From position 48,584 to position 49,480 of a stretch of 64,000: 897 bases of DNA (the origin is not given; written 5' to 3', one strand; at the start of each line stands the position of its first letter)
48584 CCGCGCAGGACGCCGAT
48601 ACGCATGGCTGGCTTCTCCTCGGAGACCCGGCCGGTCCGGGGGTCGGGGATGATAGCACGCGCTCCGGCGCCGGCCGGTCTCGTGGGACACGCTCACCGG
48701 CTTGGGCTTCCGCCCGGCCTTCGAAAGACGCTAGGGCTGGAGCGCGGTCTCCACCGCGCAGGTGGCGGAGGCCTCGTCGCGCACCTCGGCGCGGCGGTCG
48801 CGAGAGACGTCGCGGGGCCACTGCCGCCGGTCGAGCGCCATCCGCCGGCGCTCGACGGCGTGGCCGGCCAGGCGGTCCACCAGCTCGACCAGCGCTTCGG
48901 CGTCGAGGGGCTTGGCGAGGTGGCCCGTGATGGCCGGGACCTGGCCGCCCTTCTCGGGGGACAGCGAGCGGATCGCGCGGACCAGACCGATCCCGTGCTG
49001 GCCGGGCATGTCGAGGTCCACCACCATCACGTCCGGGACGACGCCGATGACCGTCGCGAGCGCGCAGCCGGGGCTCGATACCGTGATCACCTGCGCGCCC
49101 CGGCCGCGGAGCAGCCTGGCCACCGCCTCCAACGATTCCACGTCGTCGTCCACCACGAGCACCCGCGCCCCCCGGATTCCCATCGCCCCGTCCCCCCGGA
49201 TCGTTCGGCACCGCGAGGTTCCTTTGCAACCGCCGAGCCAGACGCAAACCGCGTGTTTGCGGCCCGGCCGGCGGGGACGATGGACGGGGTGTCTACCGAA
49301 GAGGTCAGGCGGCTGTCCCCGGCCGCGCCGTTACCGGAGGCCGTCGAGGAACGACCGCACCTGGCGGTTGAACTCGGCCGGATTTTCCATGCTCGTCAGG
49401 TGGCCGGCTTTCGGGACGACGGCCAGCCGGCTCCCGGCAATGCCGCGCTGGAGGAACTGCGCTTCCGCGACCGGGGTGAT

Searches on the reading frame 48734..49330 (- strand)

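Call 22: search_protein_families(library=pfam, proteins=[window:48734-49330:-], max_evalue=0.001)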
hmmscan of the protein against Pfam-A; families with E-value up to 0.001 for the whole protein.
window:48734-49330:- (199 aa): 1 family
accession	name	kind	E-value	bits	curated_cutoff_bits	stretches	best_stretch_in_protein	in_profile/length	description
PF00072.30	Response_reg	-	2.3e-12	47.5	30.2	1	57-147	1-89/111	Response regulator receiver domain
